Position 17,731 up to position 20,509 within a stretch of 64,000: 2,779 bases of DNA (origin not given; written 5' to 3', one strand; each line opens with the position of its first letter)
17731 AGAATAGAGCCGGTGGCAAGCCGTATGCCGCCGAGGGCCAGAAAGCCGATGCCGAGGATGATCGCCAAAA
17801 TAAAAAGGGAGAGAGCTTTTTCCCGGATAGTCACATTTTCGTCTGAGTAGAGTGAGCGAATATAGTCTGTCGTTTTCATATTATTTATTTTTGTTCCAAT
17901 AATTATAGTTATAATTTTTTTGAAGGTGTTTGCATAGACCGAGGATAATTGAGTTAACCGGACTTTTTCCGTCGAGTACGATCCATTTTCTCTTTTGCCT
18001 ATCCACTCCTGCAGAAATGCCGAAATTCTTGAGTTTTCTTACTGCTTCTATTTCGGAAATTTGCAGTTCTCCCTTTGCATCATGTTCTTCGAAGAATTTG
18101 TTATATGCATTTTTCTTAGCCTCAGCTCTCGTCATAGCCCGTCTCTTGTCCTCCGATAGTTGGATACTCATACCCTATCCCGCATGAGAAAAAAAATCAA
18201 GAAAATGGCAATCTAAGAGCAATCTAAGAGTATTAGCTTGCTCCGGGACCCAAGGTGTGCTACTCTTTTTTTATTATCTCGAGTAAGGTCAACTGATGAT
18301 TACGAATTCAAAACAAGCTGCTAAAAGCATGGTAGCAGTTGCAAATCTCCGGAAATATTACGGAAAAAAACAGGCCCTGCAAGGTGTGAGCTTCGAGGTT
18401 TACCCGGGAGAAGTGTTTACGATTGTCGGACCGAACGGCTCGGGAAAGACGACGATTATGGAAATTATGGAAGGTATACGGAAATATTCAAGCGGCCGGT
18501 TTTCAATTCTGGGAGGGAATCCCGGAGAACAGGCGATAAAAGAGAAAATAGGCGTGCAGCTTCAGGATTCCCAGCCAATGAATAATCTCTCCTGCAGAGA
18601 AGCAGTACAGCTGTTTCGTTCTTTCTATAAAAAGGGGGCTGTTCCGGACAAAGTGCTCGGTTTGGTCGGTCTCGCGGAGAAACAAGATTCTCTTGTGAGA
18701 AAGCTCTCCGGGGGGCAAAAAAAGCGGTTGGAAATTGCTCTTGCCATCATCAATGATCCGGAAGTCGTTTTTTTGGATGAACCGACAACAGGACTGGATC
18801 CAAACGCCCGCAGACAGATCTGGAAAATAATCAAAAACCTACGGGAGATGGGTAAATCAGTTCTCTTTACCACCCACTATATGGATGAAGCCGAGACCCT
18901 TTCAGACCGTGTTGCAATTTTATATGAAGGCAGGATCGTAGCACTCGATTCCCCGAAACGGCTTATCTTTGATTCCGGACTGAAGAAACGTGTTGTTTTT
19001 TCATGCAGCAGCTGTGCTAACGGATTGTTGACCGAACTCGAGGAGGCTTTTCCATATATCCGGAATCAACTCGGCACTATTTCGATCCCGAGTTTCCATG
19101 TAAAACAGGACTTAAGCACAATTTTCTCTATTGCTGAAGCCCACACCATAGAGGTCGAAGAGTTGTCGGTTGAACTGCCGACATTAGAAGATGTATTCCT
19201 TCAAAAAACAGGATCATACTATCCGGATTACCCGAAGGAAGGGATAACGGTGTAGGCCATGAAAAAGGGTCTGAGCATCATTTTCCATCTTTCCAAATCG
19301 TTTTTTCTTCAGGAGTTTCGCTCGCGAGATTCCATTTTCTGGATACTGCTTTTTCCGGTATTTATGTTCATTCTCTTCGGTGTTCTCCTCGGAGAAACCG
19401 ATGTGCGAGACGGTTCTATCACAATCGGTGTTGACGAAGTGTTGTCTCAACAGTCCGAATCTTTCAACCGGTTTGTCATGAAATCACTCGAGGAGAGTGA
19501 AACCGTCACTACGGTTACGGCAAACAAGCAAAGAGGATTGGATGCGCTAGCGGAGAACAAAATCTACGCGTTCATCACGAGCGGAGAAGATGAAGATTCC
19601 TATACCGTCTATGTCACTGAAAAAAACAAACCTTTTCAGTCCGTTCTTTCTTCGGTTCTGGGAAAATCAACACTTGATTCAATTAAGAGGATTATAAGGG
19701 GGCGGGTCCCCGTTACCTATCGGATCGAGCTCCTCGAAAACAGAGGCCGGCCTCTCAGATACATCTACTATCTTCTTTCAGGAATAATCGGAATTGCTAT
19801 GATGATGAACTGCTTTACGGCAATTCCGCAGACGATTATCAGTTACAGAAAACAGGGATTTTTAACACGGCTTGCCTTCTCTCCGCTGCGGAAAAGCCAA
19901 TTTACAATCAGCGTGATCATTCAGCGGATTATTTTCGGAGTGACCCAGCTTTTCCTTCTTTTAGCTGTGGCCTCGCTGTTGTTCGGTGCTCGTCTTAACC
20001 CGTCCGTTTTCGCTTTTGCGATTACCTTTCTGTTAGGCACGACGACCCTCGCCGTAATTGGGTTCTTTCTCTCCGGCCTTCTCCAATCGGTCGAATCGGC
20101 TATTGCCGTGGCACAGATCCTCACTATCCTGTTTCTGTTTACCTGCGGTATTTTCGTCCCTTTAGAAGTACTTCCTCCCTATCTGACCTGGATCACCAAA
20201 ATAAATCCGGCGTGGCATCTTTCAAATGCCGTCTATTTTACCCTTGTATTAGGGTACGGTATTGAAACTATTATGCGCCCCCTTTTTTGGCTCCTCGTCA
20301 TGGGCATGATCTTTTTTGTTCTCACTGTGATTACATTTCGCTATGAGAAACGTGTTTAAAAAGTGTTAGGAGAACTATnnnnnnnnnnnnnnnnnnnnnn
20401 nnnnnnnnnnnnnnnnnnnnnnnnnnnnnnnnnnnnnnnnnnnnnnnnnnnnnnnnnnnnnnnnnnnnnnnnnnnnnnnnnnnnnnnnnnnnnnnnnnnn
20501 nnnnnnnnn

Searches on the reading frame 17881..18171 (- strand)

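Call 55: search_protein_families(library=pfam, proteins=[window:17881-18171:-], max_evalue=1)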
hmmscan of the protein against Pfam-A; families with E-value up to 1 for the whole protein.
window:17881-18171:- (96 aa): 1 family
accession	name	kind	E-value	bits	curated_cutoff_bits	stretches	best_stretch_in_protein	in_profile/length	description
PF02937.20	COX6C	-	0.058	13.9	22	1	14-37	36-59/70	Cytochrome c oxidase subunit VIc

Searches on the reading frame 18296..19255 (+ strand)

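Call 3: search_protein_families(library=pfam, proteins=[window:18296-19255:+], max_evalue=0.01)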
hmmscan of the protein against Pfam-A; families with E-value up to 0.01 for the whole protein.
window:18296-19255:+ (319 aa): 8 families
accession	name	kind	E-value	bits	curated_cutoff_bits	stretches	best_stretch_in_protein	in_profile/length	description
PF00005.33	ABC_tran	-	3.4e-28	99.4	25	1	28-165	1-137/137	ABC transporter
PF13304.12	AAA_21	-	2.8e-15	57.6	27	2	135-194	236-298/304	AAA domain, putative AbiEii toxin, Type IV TA system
PF13175.12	AAA_15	-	2.8e-08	34.2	32.1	1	40-65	25-50/374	AAA ATPase domain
PF02463.25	SMC_N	-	2.6e-07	30.8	40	1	39-198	25-201/220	RecF/RecN/SMC N terminal domain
PF13476.12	AAA_23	-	1.1e-05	26.6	27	1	17-58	6-39/201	AAA domain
PF13732.12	DrrA1-3_C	-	0.00025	22.1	27.4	1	270-305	47-81/81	ATP-binding protein DrrA1-3-like, C-terminal domain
PF13479.12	AAA_24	-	0.00087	19.6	27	0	41-67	5-23/195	AAA domain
PF13555.12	AAA_29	-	0.0037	17.4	27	1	29-55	13-39/61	P-loop containing region of AAA domain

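Call 4: search_protein_families(library=ncbifam, proteins=[window:18296-19255:+], max_evalue=0.01)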
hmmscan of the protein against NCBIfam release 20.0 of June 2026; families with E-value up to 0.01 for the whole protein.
window:18296-19255:+ (319 aa): 192 families (the best 25 are shown)
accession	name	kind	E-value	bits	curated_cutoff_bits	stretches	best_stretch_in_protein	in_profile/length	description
TIGR01188.1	drrA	subfamily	3e-66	223.8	312.45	1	20-306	1-302/302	daunorubicin resistance ABC transporter, ATP-binding protein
NF010059.0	PRK13536.1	equivalog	2.3e-50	171.3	549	1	5-225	34-263/342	nodulation factor ABC transporter ATP-binding protein NodI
NF010060.0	PRK13537.1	equivalog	3.3e-49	167.5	521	1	6-224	9-234/314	nodulation factor ABC transporter ATP-binding protein NodI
TIGR01288.1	nodI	equivalog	5.9e-46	156.8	424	1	13-230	5-228/303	nodulation factor ABC transporter ATP-binding protein NodI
TIGR03522.1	GldA_ABC_ATP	equivalog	1.2e-44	153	402.6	1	13-303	3-299/301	gliding motility-associated ABC transporter ATP-binding subunit GldA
TIGR03864.1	PQQ_ABC_ATP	hypoth_equivalog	2.1e-44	151.7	302.25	1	13-224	2-220/236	ABC transporter, ATP-binding subunit, PQQ-dependent alcohol dehydrogenase system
NF033858.1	ABC2_perm_RbbA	equivalog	1.5e-41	142.2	1050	1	6-227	260-488/909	ribosome-associated ATPase/putative transporter RbbA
TIGR03740.1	galliderm_ABC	subfamily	6.2e-38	130.7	309.75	1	15-215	3-203/223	lantibiotic protection ABC transporter ATP-binding subunit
TIGR04520.1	ECF_ATPase_1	equivalog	2.6e-36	125.4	315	2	118-226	118-226/269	energy-coupling factor transporter ATPase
TIGR04406.1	LPS_export_lptB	equivalog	5.6e-36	124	240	1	14-230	3-229/239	LPS export ABC transporter ATP-binding protein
NF006987.0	PRK09452.1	equivalog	7.9e-36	123.5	482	1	4-223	9-235/378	spermidine/putrescine ABC transporter ATP-binding protein PotA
TIGR04521.1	ECF_ATPase_2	equivalog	8.6e-36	123.4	330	1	24-231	17-240/279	energy-coupling factor transporter ATPase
TIGR00968.1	3a0106s01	subfamily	1.7e-34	119.4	342.75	1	14-223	2-218/237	sulfate ABC transporter ATP-binding protein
TIGR03410.1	urea_trans_UrtE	equivalog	9.2e-34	116.9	285.8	1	14-218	2-214/230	urea ABC transporter ATP-binding subunit UrtE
TIGR02315.1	ABC_phnC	equivalog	1.3e-33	116.4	266.1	1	12-223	1-233/243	phosphonate ABC transporter ATP-binding protein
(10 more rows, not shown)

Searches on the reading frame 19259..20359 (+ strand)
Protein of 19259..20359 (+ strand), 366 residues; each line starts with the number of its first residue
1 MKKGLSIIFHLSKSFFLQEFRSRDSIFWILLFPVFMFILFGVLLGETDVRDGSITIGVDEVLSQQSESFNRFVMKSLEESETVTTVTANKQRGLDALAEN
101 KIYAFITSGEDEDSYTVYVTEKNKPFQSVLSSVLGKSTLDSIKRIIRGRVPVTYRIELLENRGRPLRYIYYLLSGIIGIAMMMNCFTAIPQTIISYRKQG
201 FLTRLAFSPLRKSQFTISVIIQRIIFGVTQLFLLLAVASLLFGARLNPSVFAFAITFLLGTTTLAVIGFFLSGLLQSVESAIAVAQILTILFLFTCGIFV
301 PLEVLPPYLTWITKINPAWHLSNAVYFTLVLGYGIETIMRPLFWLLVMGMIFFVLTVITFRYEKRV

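Call 3: search_protein_families(library=pfam, proteins=[window:19259-20359:+], max_evalue=0.01)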
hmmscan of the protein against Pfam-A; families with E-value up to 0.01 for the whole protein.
window:19259-20359:+ (366 aa): 2 families
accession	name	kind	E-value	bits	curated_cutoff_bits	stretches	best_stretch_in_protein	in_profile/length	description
PF12698.13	ABC2_membrane_3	-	2.1e-38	132.7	31.6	1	25-357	3-346/347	ABC-2 family transporter protein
PF01061.29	ABC2_membrane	-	5.2e-21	75.6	26.9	1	167-326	51-207/211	ABC-2 type transporter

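Call 4: search_protein_families(library=ncbifam, proteins=[window:19259-20359:+], max_evalue=0.01)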
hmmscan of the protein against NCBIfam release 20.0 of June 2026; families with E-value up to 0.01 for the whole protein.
window:19259-20359:+ (366 aa): 7 families
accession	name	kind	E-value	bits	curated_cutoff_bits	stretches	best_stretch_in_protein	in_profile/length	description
NF038293.1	permease_SagH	equivalog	3.8e-16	58.9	450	1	9-361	2-368/370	SagH family ABC transporter permease subunit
TIGR01247.1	drrB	subfamily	9.7e-11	41.8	223.05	1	167-360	45-236/236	daunorubicin resistance ABC transporter membrane protein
NF033858.1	ABC2_perm_RbbA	equivalog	2e-10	39.2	1050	1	168-361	711-905/909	ribosome-associated ATPase/putative transporter RbbA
NF011648.0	PRK15066.1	subfamily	3.5e-08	33.3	225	1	166-359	57-248/257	ABC transporter permease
TIGR00025.1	Mtu_efflux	paralog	7.2e-05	22.4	146.9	1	176-361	45-235/238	ABC transporter efflux protein, DrrB family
TIGR00955.1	3a01204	subfamily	0.00021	20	736.35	1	233-313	454-535/617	pigment precursor permease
NF050053.1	CapPschTportKpsM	equivalog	0.0057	16.6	300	1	168-362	60-249/257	capsule polysaccharide transporter KpsM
